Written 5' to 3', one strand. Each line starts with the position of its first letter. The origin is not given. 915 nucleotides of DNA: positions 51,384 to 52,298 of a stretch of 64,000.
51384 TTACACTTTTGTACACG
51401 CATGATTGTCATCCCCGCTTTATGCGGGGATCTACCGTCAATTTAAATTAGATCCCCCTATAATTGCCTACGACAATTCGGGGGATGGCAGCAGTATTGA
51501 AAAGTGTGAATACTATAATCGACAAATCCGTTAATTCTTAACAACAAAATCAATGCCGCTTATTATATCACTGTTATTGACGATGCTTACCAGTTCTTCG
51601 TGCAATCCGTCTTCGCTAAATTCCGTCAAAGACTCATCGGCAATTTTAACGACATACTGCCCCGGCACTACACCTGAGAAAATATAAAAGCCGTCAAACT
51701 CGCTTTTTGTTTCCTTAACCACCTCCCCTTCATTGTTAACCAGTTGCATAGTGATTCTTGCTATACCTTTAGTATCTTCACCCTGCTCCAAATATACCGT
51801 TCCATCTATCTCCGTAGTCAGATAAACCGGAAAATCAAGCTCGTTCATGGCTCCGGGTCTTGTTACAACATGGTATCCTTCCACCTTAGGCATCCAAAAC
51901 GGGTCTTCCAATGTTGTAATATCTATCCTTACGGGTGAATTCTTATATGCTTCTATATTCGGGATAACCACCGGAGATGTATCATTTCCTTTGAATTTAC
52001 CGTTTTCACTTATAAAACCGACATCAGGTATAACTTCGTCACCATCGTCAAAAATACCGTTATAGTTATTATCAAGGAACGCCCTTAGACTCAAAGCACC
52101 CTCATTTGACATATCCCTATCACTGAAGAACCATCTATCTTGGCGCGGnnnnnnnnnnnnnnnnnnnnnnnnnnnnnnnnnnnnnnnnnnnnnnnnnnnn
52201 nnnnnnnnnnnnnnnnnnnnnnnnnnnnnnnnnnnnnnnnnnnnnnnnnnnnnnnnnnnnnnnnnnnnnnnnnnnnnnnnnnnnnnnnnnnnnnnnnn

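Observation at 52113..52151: A single in-frame TAG splits the usher gene, and the frame continues open into the downstream ORF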

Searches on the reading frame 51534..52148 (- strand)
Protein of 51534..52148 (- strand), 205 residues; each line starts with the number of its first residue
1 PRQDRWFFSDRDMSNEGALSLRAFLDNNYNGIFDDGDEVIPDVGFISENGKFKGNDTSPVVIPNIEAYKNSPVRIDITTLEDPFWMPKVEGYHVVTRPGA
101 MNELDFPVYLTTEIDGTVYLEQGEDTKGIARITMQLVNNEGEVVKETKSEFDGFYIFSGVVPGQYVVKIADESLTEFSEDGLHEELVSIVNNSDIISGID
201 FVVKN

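Call 5: search_protein_families(library=pfam, max_evalue=1, proteins=[window:51534-52148:-])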
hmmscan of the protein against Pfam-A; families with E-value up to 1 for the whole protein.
window:51534-52148:- (205 aa): 4 families
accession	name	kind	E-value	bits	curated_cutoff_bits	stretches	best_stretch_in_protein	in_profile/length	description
PF17210.9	SdrD_B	-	7.4e-11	42.7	29.7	1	122-179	17-74/112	SdrD B-like domain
PF13620.12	CarboxypepD_reg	-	2e-05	25.3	32.3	1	114-172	2-57/82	Carboxypeptidase regulatory-like domain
PF17802.7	SpaA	-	0.002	18.7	23.1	1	124-168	11-57/91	Prealbumin-like fold domain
PF20009.4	GEVED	-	0.035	15.3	24.4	1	21-75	2-51/78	GEVED domain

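Call 6: search_protein_families(library=ncbifam, max_evalue=1, proteins=[window:51534-52148:-])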
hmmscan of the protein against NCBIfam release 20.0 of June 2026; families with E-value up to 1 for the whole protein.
window:51534-52148:- (205 aa): 3 families
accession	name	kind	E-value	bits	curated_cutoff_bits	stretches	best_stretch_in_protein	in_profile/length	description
NF012181.0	MSCRAMM_SdrD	exception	1.6e-05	22.5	2500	1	121-169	808-856/1379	MSCRAMM family adhesin SdrD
TIGR04183.1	Por_Secre_tail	domain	0.023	14.7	23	1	131-173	20-62/72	T9SS type A sorting domain-containing protein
NF000535.3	MSCRAMM_SdrC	exception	0.036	12.1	1700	1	122-168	624-670/963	MSCRAMM family adhesin SdrC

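Call 35: list_cluster_members(proteins=[P0001, window:51534-52112:-, window:48008-49786:+])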
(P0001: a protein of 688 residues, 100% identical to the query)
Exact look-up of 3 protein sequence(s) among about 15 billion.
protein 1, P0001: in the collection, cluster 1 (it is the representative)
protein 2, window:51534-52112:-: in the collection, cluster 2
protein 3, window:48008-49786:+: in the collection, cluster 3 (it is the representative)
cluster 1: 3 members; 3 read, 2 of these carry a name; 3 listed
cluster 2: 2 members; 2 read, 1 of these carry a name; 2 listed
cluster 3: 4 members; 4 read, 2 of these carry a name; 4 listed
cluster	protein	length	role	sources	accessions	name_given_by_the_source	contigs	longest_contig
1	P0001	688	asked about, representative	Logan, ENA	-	-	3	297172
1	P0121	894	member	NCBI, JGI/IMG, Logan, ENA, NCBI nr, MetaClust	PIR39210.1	MAG: hypothetical protein COV35_01465 [Alphaproteobacteria bacterium ... | \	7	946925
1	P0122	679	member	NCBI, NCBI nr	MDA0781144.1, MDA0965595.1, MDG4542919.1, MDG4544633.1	MAG: hypothetical protein PQ612_00560 [Rickettsiales bacterium] | hypothetical protein [Pseudomonadota bacterium]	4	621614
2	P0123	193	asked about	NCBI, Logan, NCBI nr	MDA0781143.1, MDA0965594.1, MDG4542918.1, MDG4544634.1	MAG: SdrD B-like domain-containing protein [Rickettsiales bacterium] | hypothetical protein [Pseudomonadota bacterium]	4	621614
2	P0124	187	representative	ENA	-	-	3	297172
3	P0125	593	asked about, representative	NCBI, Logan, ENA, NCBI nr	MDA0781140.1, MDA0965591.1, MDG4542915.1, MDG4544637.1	MAG: membrane protein insertase YidC [Rickettsiales bacterium] | membrane protein insertase YidC [Pseudomonadota bacterium]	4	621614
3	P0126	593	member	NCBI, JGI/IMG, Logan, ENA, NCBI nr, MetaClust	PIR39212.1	MAG: membrane protein insertase YidC [Alphaproteobacteria bacterium ... | \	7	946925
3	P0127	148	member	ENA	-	-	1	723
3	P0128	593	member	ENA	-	-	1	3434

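Call 37: find_encoding_contigs(protein=P0121, flank=8000, max_places=8)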
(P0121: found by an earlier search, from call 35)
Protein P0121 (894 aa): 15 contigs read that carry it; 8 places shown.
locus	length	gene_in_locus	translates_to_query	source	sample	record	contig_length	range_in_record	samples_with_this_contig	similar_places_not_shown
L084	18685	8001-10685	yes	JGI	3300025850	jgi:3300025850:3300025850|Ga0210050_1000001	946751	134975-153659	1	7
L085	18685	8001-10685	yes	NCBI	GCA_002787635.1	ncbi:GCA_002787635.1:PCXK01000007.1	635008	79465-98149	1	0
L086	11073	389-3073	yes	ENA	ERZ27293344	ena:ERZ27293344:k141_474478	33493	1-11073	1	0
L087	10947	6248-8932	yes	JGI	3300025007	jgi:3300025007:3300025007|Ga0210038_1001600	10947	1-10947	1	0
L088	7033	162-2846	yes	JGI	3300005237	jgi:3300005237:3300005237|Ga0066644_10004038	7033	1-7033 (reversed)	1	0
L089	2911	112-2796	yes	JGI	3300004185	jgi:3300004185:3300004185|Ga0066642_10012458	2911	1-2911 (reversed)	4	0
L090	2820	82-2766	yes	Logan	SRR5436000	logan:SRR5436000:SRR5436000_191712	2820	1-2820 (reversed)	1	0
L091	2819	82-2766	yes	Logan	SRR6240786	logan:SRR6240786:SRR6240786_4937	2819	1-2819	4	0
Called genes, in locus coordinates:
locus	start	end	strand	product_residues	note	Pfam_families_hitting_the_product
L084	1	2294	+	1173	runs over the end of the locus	PF27156:RP005_N, PF07992:Pyr_redox_2 (weak)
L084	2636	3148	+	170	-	PF14352:DUF4402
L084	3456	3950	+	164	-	PF14352:DUF4402 (weak)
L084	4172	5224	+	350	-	PF00145:DNA_methylase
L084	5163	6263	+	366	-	-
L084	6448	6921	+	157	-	PF14352:DUF4402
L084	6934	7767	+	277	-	PF00345:PapD_N (weak), PF06280:fn3_5 (faint)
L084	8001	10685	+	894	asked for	PF13620:CarboxypepD_reg (weak), PF17210:SdrD_B, PF22904:NOMO1-like_2nd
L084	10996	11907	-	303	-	PF00696:AA_kinase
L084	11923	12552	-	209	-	PF03193:RsgA_GTPase (faint), PF00009:GTP_EFTU (faint), PF00350:Dynamin_N (faint), PF01926:MMR_HSR1, PF02421:FeoB_N (weak)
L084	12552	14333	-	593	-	PF14849:YidC_periplas, PF02096:60KD_IMP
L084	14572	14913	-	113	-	PF00825:Ribonuclease_P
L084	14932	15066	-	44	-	PF00468:Ribosomal_L34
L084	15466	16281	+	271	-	PF07963:N_methyl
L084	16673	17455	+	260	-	PF02790:COX2_TM, PF00116:COX2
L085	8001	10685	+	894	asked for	PF13620:CarboxypepD_reg (weak), PF17210:SdrD_B, PF22904:NOMO1-like_2nd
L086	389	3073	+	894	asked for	PF13620:CarboxypepD_reg (weak), PF17210:SdrD_B, PF22904:NOMO1-like_2nd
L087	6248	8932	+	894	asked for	PF13620:CarboxypepD_reg (weak), PF17210:SdrD_B, PF22904:NOMO1-like_2nd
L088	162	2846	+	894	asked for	PF13620:CarboxypepD_reg (weak), PF17210:SdrD_B, PF22904:NOMO1-like_2nd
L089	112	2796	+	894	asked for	PF13620:CarboxypepD_reg (weak), PF17210:SdrD_B, PF22904:NOMO1-like_2nd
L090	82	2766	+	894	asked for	PF13620:CarboxypepD_reg (weak), PF17210:SdrD_B, PF22904:NOMO1-like_2nd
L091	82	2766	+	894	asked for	PF13620:CarboxypepD_reg (weak), PF17210:SdrD_B, PF22904:NOMO1-like_2nd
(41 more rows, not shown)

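Call 71: find_encoding_contigs(protein=P0122, flank=1500, max_places=10)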
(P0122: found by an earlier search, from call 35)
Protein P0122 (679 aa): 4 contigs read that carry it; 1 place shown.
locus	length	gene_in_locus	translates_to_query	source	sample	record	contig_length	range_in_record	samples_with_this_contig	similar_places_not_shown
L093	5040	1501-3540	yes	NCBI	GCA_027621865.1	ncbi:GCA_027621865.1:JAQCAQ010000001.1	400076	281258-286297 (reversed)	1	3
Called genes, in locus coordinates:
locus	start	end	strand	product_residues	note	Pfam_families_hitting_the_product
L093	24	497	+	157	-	PF14352:DUF4402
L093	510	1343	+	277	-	PF00345:PapD_N (weak)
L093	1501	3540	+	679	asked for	-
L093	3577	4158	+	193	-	PF17210:SdrD_B, PF13620:CarboxypepD_reg (faint), PF22904:NOMO1-like_2nd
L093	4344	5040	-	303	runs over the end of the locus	PF00696:AA_kinase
